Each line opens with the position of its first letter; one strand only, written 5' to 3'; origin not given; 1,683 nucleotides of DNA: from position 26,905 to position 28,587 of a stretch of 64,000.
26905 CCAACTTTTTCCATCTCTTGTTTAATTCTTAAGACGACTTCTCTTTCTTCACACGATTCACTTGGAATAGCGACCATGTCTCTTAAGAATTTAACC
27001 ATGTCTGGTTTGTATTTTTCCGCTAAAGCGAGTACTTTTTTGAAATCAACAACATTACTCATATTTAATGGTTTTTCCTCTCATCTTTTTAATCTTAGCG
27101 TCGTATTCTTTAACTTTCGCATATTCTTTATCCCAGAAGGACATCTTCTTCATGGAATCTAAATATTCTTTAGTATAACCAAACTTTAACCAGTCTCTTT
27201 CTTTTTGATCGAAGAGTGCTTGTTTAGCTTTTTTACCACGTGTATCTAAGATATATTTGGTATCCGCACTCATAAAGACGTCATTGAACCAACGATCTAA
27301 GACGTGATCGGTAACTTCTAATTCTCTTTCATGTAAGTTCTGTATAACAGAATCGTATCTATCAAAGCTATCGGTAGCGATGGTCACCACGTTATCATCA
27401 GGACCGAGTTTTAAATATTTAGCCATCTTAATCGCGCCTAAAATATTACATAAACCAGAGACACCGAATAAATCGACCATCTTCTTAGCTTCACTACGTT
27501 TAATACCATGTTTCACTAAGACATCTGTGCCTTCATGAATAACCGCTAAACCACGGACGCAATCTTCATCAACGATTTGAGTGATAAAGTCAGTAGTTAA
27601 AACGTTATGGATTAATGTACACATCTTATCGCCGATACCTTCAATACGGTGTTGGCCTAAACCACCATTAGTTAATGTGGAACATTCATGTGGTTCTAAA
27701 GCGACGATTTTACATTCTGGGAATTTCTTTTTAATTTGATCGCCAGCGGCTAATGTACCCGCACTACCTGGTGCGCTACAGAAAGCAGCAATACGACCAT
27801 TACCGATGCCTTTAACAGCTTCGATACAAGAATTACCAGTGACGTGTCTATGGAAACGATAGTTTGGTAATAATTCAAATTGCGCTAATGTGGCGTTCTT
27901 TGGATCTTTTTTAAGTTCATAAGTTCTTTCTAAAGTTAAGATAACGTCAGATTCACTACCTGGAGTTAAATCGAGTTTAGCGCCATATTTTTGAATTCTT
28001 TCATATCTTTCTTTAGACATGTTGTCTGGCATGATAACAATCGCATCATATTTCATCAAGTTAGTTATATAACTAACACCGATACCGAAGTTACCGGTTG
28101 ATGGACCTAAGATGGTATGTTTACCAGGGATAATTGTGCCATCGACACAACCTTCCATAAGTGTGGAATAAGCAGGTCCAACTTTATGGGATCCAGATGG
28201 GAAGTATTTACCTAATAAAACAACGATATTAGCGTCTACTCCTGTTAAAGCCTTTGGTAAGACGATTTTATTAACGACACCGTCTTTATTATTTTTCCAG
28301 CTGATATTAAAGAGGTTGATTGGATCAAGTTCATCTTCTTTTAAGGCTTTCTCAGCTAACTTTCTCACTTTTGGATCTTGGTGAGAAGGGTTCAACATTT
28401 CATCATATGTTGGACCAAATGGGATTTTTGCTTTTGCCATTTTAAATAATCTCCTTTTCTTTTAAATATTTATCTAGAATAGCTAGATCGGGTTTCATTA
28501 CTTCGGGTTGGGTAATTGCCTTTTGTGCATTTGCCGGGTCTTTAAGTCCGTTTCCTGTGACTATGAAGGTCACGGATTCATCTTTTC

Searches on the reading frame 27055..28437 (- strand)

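Call 39: search_protein_families(library=ncbifam, proteins=[window:27055-28437:-], max_evalue=0.00001)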
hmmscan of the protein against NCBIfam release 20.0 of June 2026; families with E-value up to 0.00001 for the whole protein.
window:27055-28437:- (460 aa): 12 families
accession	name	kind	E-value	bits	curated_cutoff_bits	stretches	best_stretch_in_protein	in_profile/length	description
TIGR01136.1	cysKM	subfamily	6.1e-39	134.2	344.15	1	65-363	17-295/299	cysteine synthase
TIGR01139.1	cysK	equivalog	6.3e-39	134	350.95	1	63-363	15-294/298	cysteine synthase A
NF007989.0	PRK10717.1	equivalog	2.8e-32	112.1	387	1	71-376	31-330/334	cysteine synthase A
TIGR01138.1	cysM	equivalog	2.4e-25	89.6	394.2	1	62-363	16-286/290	cysteine synthase B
NF008735.0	PRK11761.1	equivalog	5.2e-25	88.3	413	1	68-363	26-290/296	cysteine synthase CysM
TIGR01137.1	cysta_beta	equivalog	7.3e-21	74.3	510.25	1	60-361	17-305/457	cystathionine beta-synthase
TIGR03945.1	PLP_SbnA_fam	equivalog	1.7e-17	63.4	349.95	1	62-301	15-252/304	2,3-diaminopropionate biosynthesis protein SbnA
NF053679.1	CysteaSynCapA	equivalog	1.9e-08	33.5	600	1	99-293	61-262/329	cysteate synthase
NF005147.0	PRK06608.1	equivalog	1.3e-07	30.8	380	1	107-250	74-208/339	serine/threonine dehydratase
NF006094.0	PRK08246.1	subfamily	5.5e-06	26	331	0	80-256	48-207/310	serine/threonine dehydratase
NF006058.0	PRK08206.1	equivalog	8.5e-06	24.5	276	0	107-160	117-170/402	diaminopropionate ammonia-lyase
NF004996.0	PRK06381.1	equivalog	9.4e-06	24.9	266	0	102-168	59-125/319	threonine synthase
